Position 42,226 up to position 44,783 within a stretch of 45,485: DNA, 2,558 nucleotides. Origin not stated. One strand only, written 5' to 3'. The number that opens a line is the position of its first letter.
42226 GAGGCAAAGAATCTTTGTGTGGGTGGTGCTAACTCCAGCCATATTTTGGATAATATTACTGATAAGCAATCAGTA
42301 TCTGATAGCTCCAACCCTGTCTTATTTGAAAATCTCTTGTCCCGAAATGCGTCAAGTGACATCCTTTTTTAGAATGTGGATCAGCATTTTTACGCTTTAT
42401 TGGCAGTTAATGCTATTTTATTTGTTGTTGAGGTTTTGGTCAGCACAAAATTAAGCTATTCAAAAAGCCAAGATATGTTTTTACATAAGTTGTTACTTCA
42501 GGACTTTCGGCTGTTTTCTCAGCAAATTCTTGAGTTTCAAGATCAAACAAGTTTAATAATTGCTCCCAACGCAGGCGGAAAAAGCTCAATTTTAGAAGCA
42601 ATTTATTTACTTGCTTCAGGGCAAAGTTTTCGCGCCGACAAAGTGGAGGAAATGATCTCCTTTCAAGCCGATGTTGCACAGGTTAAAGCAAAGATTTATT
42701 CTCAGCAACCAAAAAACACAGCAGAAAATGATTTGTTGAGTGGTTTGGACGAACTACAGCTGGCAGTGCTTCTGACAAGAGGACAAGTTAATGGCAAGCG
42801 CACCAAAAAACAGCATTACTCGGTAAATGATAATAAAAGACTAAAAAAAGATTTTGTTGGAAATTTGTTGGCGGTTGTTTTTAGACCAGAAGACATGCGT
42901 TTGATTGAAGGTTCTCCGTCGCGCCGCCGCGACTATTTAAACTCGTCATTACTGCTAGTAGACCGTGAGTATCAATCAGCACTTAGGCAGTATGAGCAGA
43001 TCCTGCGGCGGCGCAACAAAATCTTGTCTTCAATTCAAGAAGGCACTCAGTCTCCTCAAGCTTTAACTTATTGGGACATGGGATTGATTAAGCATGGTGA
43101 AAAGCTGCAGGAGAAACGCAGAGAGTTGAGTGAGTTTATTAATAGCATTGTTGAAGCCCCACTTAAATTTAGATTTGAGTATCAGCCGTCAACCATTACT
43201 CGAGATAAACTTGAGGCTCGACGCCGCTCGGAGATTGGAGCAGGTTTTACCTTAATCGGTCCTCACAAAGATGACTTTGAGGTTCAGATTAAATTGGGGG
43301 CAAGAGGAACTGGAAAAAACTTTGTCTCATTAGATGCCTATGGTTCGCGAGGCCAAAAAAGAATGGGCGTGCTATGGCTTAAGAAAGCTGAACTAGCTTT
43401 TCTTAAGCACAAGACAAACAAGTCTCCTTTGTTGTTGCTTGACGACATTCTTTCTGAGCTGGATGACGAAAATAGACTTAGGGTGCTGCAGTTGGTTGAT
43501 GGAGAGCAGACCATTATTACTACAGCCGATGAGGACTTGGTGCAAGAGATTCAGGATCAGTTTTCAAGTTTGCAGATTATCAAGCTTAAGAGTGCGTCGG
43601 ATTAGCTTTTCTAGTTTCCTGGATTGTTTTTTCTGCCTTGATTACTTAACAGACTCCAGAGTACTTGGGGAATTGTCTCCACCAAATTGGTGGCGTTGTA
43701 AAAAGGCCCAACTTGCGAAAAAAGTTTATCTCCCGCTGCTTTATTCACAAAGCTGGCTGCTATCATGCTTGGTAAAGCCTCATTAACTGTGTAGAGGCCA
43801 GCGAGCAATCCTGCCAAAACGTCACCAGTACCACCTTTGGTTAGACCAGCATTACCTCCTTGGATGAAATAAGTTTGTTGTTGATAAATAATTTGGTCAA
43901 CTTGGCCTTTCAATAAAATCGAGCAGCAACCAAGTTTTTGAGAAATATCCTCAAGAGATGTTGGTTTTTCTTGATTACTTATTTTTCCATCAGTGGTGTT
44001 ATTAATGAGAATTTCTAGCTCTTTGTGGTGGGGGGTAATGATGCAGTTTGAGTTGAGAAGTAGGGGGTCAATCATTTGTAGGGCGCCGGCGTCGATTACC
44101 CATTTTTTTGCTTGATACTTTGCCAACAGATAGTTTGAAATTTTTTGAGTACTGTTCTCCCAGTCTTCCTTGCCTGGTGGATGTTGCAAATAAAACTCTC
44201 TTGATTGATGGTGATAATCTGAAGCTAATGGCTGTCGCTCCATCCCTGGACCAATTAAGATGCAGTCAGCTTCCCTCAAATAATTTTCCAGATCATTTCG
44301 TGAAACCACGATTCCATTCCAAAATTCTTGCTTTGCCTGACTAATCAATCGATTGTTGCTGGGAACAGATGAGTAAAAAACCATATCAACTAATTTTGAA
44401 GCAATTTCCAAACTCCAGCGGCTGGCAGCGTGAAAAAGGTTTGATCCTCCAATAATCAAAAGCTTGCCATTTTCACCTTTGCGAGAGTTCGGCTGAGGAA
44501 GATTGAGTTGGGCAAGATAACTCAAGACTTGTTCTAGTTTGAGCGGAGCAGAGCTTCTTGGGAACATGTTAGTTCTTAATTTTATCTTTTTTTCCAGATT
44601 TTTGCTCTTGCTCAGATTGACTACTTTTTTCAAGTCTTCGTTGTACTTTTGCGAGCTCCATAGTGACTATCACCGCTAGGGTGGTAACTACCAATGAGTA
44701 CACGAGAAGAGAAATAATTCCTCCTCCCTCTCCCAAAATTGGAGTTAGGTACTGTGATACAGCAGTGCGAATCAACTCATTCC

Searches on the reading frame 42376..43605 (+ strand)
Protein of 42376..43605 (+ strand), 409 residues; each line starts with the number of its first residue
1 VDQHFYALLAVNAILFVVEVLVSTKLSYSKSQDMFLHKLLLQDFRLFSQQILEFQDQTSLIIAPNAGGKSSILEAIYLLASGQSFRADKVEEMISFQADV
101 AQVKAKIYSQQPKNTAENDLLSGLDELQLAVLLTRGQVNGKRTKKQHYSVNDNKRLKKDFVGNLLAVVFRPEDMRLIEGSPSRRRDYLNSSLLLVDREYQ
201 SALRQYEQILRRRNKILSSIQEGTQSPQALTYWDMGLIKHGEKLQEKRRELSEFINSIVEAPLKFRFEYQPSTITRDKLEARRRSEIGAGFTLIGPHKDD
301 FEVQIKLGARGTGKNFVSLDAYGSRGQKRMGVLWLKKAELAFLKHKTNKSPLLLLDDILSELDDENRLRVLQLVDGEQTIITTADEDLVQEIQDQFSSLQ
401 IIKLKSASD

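Call 8: search_protein_families(library=pfam, proteins=[window:42376-43605:+], max_evalue=0.001)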
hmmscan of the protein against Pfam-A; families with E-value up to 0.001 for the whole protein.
window:42376-43605:+ (409 aa): 5 families
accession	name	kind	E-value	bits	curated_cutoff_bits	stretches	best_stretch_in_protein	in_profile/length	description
PF02463.25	SMC_N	-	2.9e-22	79.6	40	1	35-395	1-208/220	RecF/RecN/SMC N terminal domain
PF13175.12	AAA_15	-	3.4e-10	40.5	32.1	1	34-119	1-113/374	AAA ATPase domain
PF13476.12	AAA_23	-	2.7e-07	31.8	27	1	38-251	1-186/201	AAA domain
PF13304.12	AAA_21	-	0.0004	21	27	0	64-335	7-251/304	AAA domain, putative AbiEii toxin, Type IV TA system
PF13514.12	AAA_27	-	0.00045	20.3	22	0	34-82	1-52/206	AAA domain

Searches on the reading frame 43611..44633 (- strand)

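Call 8: search_protein_families(library=pfam, proteins=[window:43611-44633:-], max_evalue=0.001)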
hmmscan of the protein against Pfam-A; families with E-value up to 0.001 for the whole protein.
window:43611-44633:- (340 aa): 2 families
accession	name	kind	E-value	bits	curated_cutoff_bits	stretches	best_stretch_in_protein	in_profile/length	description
PF01256.23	Carb_kinase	-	4.6e-33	115.1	27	1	59-322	2-241/242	NAD(P)H-hydrate dehydratase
PF08543.17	Phos_pyr_kin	-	2.2e-06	27.6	27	1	179-301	103-233/246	Phosphomethylpyrimidine kinase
